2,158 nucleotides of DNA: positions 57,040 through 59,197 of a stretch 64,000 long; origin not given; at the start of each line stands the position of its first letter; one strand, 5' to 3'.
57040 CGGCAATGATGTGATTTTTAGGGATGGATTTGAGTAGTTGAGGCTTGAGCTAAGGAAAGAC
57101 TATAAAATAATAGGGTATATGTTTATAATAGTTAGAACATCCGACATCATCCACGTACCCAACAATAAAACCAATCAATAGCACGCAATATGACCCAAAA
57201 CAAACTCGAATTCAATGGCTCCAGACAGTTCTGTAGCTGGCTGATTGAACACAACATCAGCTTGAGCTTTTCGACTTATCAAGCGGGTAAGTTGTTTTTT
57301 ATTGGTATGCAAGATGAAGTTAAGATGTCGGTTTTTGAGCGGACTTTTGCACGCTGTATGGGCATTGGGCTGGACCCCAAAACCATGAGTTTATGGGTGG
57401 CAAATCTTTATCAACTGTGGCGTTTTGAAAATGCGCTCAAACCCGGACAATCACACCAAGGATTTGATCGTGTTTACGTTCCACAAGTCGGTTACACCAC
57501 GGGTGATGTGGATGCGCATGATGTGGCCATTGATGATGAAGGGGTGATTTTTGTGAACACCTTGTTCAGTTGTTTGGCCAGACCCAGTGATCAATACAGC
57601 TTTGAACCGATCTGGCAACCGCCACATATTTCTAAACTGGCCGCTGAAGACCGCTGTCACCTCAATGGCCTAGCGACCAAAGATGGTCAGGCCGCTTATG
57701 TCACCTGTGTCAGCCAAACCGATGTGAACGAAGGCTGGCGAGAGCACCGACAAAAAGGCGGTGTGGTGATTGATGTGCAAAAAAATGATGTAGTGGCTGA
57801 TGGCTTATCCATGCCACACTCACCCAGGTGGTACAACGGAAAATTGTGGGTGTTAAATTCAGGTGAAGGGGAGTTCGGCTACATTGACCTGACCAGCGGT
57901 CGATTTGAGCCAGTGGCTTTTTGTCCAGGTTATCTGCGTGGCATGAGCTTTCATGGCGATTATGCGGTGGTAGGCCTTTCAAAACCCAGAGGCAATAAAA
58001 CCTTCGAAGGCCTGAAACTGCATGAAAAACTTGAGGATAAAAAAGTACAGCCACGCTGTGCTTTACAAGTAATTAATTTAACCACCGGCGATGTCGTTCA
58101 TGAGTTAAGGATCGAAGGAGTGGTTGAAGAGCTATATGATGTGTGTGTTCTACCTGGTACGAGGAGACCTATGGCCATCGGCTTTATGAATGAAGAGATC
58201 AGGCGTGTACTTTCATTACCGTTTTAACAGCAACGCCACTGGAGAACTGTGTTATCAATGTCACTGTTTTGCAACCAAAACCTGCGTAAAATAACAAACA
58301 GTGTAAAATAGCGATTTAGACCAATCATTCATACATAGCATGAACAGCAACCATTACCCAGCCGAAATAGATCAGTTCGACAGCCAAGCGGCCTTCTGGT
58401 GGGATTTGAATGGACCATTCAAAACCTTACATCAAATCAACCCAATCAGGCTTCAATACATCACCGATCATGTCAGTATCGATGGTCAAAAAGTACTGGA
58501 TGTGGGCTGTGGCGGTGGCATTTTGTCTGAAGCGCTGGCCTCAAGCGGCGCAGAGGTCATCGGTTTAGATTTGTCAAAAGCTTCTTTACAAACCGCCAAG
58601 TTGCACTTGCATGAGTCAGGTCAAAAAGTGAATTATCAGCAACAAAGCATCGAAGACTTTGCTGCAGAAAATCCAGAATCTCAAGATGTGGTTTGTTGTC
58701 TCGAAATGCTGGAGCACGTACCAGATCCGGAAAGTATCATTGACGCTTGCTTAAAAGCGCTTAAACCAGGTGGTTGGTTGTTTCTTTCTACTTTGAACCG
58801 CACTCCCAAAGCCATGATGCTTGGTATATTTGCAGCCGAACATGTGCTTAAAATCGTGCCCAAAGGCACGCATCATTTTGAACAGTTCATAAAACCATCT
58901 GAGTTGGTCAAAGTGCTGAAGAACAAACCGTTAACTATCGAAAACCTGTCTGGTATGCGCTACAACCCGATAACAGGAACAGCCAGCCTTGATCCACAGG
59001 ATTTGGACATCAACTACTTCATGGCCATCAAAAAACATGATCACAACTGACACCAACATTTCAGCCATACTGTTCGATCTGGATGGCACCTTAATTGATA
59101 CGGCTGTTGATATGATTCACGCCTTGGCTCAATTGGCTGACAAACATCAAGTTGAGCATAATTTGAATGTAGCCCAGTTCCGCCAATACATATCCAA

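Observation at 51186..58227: Tandem array of secreted single-propeller FG-GAP paralogs, a fourth copy 6 kb away, and a TIGR03032-like gene downstream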

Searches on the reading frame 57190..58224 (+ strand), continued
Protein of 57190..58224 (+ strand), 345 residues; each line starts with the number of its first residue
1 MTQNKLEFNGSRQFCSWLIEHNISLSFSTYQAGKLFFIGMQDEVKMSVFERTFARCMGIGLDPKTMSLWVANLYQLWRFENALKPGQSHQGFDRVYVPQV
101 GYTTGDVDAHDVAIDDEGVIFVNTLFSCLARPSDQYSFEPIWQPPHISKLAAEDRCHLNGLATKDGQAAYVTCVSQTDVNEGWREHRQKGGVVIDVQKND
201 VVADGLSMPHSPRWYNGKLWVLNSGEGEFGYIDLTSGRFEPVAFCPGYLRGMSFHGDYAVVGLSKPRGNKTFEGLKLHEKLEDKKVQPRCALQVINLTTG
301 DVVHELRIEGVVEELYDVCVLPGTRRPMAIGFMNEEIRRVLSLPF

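Call 70: search_protein_families(library=pfam, proteins=[L019:8924-11041:+, L073:3844-6270:+, L086:13972-15792:+, L086:15914-18151:+, L088:7572-9647:+, L088:4327-6819:+, L039:1-1434:+, L039:5022-6569:+, L019:13763-16657:+, L073:6267-7160:+], max_evalue=0.001)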
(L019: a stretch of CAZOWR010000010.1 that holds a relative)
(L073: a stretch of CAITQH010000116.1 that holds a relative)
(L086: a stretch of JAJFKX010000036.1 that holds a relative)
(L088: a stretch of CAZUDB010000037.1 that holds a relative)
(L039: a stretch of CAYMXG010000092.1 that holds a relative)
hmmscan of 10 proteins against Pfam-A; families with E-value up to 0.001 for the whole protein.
L019:8924-11041:+ (706 aa): 1 family
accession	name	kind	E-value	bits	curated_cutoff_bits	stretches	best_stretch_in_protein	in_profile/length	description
PF16261.11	DUF4915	-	4.7e-140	466.7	35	1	371-687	2-316/316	Domain of unknown function (DUF4915)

L073:3844-6270:+ (809 aa): 1 family
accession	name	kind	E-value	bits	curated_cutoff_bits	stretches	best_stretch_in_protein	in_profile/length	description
PF16261.11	DUF4915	-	4.7e-138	460.2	35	1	478-794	2-316/316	Domain of unknown function (DUF4915)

L086:13972-15792:+ (607 aa): 7 families
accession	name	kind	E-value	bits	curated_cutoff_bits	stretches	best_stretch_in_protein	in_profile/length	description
PF00009.33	GTP_EFTU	-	9.4e-55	185.6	26.5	1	6-196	3-187/188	Elongation factor Tu GTP binding domain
PF21018.2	BipA_C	-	1.4e-44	150.8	23.8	1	487-593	2-108/110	TypA/BipA C-terminal domain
PF00679.30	EFG_C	-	1.6e-21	76.5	27.9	1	398-477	3-82/89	Elongation factor G C-terminus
PF03144.31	GTP_EFTU_D2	-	1.6e-09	38.5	30.3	1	220-290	1-73/73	Elongation factor Tu domain 2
PF22042.2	EF-G_D2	-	1.4e-06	28.8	27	1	214-290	12-82/84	Elongation factor G domain 2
PF01926.29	MMR_HSR1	-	8.8e-05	23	21.9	1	9-130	2-113/113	50S ribosome-binding GTPase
PF14492.12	EFG_III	-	0.00028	21.3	27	1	330-378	19-68/75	Elongation Factor G, domain III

L086:15914-18151:+ (746 aa): 1 family
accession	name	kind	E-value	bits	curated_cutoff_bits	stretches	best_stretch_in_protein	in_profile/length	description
PF12262.14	Lipase_bact_N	-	5.5e-15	55.9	22.3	1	85-309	25-224/236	Bacterial virulence factor lipase N-terminal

L088:7572-9647:+ (692 aa): 3 families
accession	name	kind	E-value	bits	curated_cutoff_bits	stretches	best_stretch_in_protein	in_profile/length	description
PF02302.22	PTS_IIB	-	7e-40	136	23.6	2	221-304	2-83/90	PTS system, Lactose/Cellobiose specific IIB subunit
PF02378.23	PTS_EIIC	-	1.3e-21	77.4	30.7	1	355-618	3-319/319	Phosphotransferase system, EIIC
PF25554.1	PTS_EIIB_BC_N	-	9.7e-10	38.9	27.4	1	221-316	5-85/88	PTS system fructose specific EIIB'BC N-terminal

L088:4327-6819:+ (831 aa): 6 families
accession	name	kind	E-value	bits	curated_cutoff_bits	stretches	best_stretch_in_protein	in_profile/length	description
PF02896.24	PEP-utilizers_C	-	5.3e-115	384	22.8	1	525-806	4-291/293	PEP-utilising enzyme, PEP-binding domain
PF00359.27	PTS_EIIA_2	-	1e-31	110.3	27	1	11-144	2-138/144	Phosphoenolpyruvate-dependent sugar phosphotransferase system, EIIA 2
PF05524.18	PEP-utilisers_N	-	4.5e-25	88.6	24.4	1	280-398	2-121/121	PEP-utilising enzyme, N-terminal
PF00381.24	PTS-HPr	-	1.3e-24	86.5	23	1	170-247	4-80/81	PTS HPr component phosphorylation site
PF00391.29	PEP-utilizers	-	1e-21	76.7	23.1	1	426-497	3-72/72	PEP-utilising enzyme, mobile domain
PF03328.21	HpcH_HpaI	-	5e-05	23.1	25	1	652-763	80-185/221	HpcH/HpaI aldolase/citrate lyase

L039:1-1434:+ (478 aa): 2 families
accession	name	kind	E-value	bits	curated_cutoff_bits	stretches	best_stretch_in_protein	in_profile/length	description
PF13520.12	AA_permease_2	-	3.4e-44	151.9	27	1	1-448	17-422/427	Amino acid permease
PF00324.27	AA_permease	-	1.8e-38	132.8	24.6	1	2-440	14-427/470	Amino acid permease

L039:5022-6569:+ (516 aa): 1 family
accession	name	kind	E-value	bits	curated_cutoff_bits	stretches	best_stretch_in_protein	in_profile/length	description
PF00171.27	Aldedh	-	1.7e-163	544.9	23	1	48-506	7-460/461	Aldehyde dehydrogenase family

L019:13763-16657:+ (965 aa): 0 families

L073:6267-7160:+ (298 aa): 1 family
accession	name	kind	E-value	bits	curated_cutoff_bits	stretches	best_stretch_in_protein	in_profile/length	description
PF01507.26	PAPS_reduct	-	3.2e-54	184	22.5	1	26-252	2-174/175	Phosphoadenosine phosphosulfate reductase domain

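Call 73: search_protein_families(library=pfam, proteins=[L063:8671-9699:+, L063:9750-10559:+, L079:11540-13192:+, L079:13060-14625:+, L051:10760-11812:+, L051:12836-14941:+, L049:1627-2652:+, L041:5136-7652:+, L022:5748-6488:+, L011:4991-5644:+], max_evalue=0.001)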
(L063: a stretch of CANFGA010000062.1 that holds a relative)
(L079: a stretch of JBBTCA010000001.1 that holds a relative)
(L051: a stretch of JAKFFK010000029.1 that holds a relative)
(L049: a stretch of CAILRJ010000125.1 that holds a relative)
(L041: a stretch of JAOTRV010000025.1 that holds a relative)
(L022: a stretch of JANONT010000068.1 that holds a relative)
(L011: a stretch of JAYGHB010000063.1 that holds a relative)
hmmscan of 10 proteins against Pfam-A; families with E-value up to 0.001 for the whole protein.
L063:8671-9699:+ (343 aa): 0 families

L063:9750-10559:+ (270 aa): 1 family
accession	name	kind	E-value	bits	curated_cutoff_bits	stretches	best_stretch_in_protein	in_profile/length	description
PF02900.23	LigB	-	3.3e-36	125.2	26.3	1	15-261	2-260/269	Catalytic LigB subunit of aromatic ring-opening dioxygenase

L079:11540-13192:+ (551 aa): 0 families

L079:13060-14625:+ (522 aa): 0 families

L051:10760-11812:+ (351 aa): 2 families
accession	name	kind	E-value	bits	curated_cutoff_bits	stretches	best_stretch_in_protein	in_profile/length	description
PF00293.34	NUDIX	-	4.3e-20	72.5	21.1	1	215-344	7-133/134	NUDIX domain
PF01467.32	CTP_transf_like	-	1e-09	39.1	21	1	16-70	2-57/133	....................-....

L051:12836-14941:+ (702 aa): 3 families
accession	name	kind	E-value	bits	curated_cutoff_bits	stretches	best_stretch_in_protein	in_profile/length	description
PF00211.25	Guanylate_cyc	-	1.1e-15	58.2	21.9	1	452-629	9-179/183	Adenylate and Guanylate cyclase catalytic domain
PF02743.24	dCache_1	-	6.9e-12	45.8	45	1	54-323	9-230/240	Cache domain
PF22673.2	MCP-like_PDC_1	-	1.6e-08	35.4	27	1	156-237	32-112/113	Methyl-accepting chemotaxis protein-like, first PDC sensor domain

L049:1627-2652:+ (342 aa): 2 families
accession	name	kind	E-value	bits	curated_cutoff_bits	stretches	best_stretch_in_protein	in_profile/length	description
PF13692.12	Glyco_trans_1_4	-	7.3e-09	36.5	27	1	219-290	68-140/142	Glycosyl transferases group 1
PF00534.26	Glycos_transf_1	-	2e-08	34.4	26.4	1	224-292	89-158/172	Glycosyl transferases group 1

L041:5136-7652:+ (839 aa): 0 families

L022:5748-6488:+ (247 aa): 2 families
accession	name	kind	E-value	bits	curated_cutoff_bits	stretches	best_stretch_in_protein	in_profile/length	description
PF04191.18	PEMT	-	1.9e-08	35.2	25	1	107-176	35-104/105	Phospholipid methyltransferase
PF04140.19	ICMT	-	1.7e-05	25.6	24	1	109-171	30-94/95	Isoprenylcysteine carboxyl methyltransferase (ICMT) family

L011:4991-5644:+ (218 aa): 1 family
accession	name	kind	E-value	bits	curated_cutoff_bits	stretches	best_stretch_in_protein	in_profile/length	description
PF12728.13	HTH_17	-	0.00069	20.3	27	0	165-184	1-20/51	Helix-turn-helix domain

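Call 75: search_solved_structures(query=A3, max_evalue=10)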
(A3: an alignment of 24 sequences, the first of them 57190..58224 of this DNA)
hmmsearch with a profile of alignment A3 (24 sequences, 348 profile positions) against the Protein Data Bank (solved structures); distinct sequences matched with E-value up to 10: 3.
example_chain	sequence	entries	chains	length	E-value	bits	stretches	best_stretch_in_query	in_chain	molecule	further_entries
1fgp_A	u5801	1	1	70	0.27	13.3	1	124-160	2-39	FD GENE 3 PROTEIN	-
7yw7_A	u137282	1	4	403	1.6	10.8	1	138-276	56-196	Genome polyprotein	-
2g3p_A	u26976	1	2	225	2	10.4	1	124-160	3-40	INFECTIVITY PROTEIN G3P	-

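Call 84: search_protein_families(library=padloc, proteins=[window:57190-58224:+], max_evalue=0.01)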
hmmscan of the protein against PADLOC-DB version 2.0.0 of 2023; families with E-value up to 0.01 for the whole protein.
window:57190-58224:+ (345 aa): 0 families

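Call 85: search_protein_families(library=ncbifam, proteins=[L081:971-3217:+, L063:2875-6012:+, L004:4348-5328:-, L004:11126-12127:-, L089:1455-2636:+], max_evalue=0.001)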
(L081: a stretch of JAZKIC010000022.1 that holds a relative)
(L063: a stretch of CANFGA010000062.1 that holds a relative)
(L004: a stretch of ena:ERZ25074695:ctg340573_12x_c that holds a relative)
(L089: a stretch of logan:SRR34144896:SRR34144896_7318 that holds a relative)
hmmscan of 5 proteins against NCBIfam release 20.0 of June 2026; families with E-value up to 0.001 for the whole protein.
L081:971-3217:+ (749 aa): 6 families
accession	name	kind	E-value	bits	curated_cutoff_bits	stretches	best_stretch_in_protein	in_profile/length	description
TIGR02917.1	PEP_TPR_lipo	equivalog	4e-13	48.2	312.2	1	134-330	371-569/899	XrtA/PEP-CTERM system TPR-repeat protein PrsT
TIGR02521.1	type_IV_pilW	equivalog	1.1e-05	25.1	154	0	242-310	151-219/234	type IV pilus biogenesis/stability protein PilW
NF033758.1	gliding_GltE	equivalog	5e-05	22.4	225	0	244-298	240-294/411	adventurous gliding motility TPR repeat lipoprotein GltE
TIGR03939.1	PGA_TPR_OMP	equivalog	0.00041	18.7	366.65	1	174-326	33-186/800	poly-beta-1,6 N-acetyl-D-glucosamine export porin PgaA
NF049992.1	NGTferase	equivalog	0.00046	18.9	1000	0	624-708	501-586/614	UDP-glucose:protein N-beta-glucosyltransferase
NF040959.1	MamA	equivalog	0.00087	18.8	200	0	145-258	56-171/204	magnetosome protein MamA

L063:2875-6012:+ (1046 aa): 6 families
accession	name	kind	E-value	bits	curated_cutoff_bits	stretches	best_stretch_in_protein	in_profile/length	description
TIGR02917.1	PEP_TPR_lipo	equivalog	4.2e-12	44.8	312.2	1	437-616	381-562/899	XrtA/PEP-CTERM system TPR-repeat protein PrsT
TIGR02521.1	type_IV_pilW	equivalog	8.6e-07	28.7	154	1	529-604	145-220/234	type IV pilus biogenesis/stability protein PilW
TIGR03939.1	PGA_TPR_OMP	equivalog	2.7e-05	22.6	366.65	1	501-650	67-217/800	poly-beta-1,6 N-acetyl-D-glucosamine export porin PgaA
NF049992.1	NGTferase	equivalog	0.00013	20.7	1000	0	919-996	501-582/614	UDP-glucose:protein N-beta-glucosyltransferase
NF040959.1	MamA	equivalog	0.00026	20.5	200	1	463-557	47-143/204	magnetosome protein MamA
NF047373.1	BB0259_flg_lyt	exception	0.00089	18.1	234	0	482-593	49-160/705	flagellar assembly lytic transglycosylase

L004:4348-5328:- (326 aa): 0 families

L004:11126-12127:- (333 aa): 0 families

L089:1455-2636:+ (393 aa): 0 families

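Call 87: search_protein_families(library=pfam, proteins=[L073:3032-3904:+, L073:8914-9912:+, L073:1802-3082:-, L022:4351-5196:+, L022:5207-5767:+, L079:8162-8701:+, L079:6652-8007:+, L066:9332-9850:+, L066:7529-8014:+, L063:8170-8640:+], max_evalue=0.01)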
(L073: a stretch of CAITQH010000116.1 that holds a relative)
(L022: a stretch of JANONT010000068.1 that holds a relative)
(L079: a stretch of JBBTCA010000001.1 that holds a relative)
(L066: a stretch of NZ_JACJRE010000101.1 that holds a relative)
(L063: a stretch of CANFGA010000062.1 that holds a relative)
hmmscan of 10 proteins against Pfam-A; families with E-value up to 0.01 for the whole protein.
L073:3032-3904:+ (291 aa): 4 families
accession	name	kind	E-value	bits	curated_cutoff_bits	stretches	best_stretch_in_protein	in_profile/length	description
PF13489.12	Methyltransf_23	-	1.4e-24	87.1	27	1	123-257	9-159/164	Methyltransferase domain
PF05219.18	DREV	-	0.00088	18.9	26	1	178-224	151-197/265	DREV methyltransferase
PF08242.18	Methyltransf_12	-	0.0024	19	30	1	153-209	40-96/98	Methyltransferase domain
PF08241.18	Methyltransf_11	-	0.0046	18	21.2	0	175-212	57-94/95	Methyltransferase domain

L073:8914-9912:+ (333 aa): 2 families
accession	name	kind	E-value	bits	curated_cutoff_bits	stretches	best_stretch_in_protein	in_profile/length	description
PF07786.18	HGSNAT_cat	-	1.6e-67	227.7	22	1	89-318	1-222/222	Heparan-alpha-glucosaminide N-acetyltransferase, catalytic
PF10767.14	YbjO_DH-like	-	0.0023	18.4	24.2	1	121-191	33-105/141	Inner membrane protein YbjO, dehydrogenase-like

L073:1802-3082:- (427 aa): 0 families

L022:4351-5196:+ (282 aa): 10 families
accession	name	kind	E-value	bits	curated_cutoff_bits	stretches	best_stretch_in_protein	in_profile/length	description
PF13525.12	YfiO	-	1.4e-70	237.6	25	1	41-245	3-200/203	Outer membrane lipoprotein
PF13512.12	TPR_18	-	9e-43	146.4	21.9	1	41-178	8-145/145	Tetratricopeptide repeat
PF13174.12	TPR_6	-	3e-09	37.4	26.3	1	81-112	1-32/33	Tetratricopeptide repeat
PF13432.12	TPR_16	-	4.1e-07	30.8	32.7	1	49-114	3-65/65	Tetratricopeptide repeat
PF13428.12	TPR_14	-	7.5e-07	29.7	23.5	0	82-119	3-40/44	Tetratricopeptide repeat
PF09976.15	TPR_21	-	0.00012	22.3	25.5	1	38-100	34-96/193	Tetratricopeptide repeat-like domain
PF14559.12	TPR_19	-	0.006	17.3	25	0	59-117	7-62/68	Tetratricopeptide repeat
PF20101.4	DUF6491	-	0.0062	17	27.5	1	16-70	4-57/138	Family of unknown function (DUF6491)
PF12921.12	ATP13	-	0.0066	16.8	26.7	0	85-114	58-87/114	Mitochondrial ATPase expression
PF05168.19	HEPN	-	0.0077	16.8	22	0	28-109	41-113/117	HEPN domain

L022:5207-5767:+ (187 aa): 2 families
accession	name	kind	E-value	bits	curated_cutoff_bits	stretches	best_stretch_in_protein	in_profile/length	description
PF14803.11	Zn_ribbon_Nudix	-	7.8e-16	58.1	25.6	1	7-40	1-34/34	Nudix N-terminal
PF00293.34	NUDIX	-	8.3e-12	45.7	21.1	1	53-107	13-67/134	NUDIX domain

L079:8162-8701:+ (180 aa): 0 families

L079:6652-8007:+ (452 aa): 3 families
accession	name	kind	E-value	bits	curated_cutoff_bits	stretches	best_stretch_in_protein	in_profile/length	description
PF25137.1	ADH_Fe_C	-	2.8e-45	154.8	27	1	255-445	1-191/194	Fe-containing alcohol dehydrogenase family, C-terminal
PF00465.25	Fe-ADH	-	7.7e-42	143.2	31.3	1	78-243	3-167/168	Iron-containing alcohol dehydrogenase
PF13685.12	Fe-ADH_2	-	7.7e-11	42.6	28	1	90-178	11-97/149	Iron-containing alcohol dehydrogenase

L066:9332-9850:+ (173 aa): 1 family
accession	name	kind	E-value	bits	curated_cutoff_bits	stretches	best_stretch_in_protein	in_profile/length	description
PF16261.11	DUF4915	-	4.9e-39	134.8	35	1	30-161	2-126/316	Domain of unknown function (DUF4915)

L066:7529-8014:+ (162 aa): 1 family
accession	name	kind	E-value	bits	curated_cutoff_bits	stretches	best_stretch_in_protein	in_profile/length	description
PF08239.17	SH3_3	-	2.5e-06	28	27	1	109-161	3-49/54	Bacterial SH3 domain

L063:8170-8640:+ (157 aa): 1 family
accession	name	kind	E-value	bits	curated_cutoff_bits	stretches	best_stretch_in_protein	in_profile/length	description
PF13538.12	UvrD_C_2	-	3.3e-06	27.3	27.4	1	101-142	3-46/52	UvrD-like helicase C-terminal domain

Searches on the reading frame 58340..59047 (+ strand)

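Call 15: search_protein_families(library=pfam, proteins=[window:58340-59047:+], max_evalue=0.001)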
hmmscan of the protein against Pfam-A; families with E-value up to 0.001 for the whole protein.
window:58340-59047:+ (236 aa): 15 families
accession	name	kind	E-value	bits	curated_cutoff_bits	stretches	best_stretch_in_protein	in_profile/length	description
PF08241.18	Methyltransf_11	-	3.3e-23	82.6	21.2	1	53-149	1-95/95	Methyltransferase domain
PF13489.12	Methyltransf_23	-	4.6e-23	82.2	27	1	48-195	22-156/164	Methyltransferase domain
PF13649.12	Methyltransf_25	-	1.3e-20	74.3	27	1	52-145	1-97/97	Methyltransferase domain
PF08242.18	Methyltransf_12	-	5.4e-19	69.2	30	1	53-147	1-98/98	Methyltransferase domain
PF13847.12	Methyltransf_31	-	1.3e-18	67.5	27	1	48-153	3-113/145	Methyltransferase domain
PF02353.26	CMAS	-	2.4e-12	47.2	27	1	28-176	41-193/273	Mycolic acid cyclopropane synthetase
PF06325.19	PrmA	-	8e-09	35.8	22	1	43-152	156-261/296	Ribosomal protein L11 methyltransferase (PrmA)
PF01209.24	Ubie_methyltran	-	6e-08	32.8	20.1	1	46-150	45-152/233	ubiE/COQ5 methyltransferase family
PF05175.20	MTS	-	3.8e-06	27.1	23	1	48-120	31-104/170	Methyltransferase small domain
PF05724.17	TPMT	-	6.2e-06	26.5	26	1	30-99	19-90/218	Thiopurine S-methyltransferase (TPMT)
PF08003.17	Methyltransf_9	-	1.1e-05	25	23.8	1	39-152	105-220/315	Protein of unknown function (DUF1698)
PF07021.18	MetW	-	3.5e-05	24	21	1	40-139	6-100/193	Methionine biosynthesis protein MetW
PF13679.12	Methyltransf_32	-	0.00016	22.1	27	1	48-121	25-108/143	Methyltransferase domain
PF12847.13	Methyltransf_18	-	0.00027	21.4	27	1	37-119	4-87/151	Methyltransferase domain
PF05219.18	DREV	-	0.00051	19.7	26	1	47-149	93-186/265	DREV methyltransferase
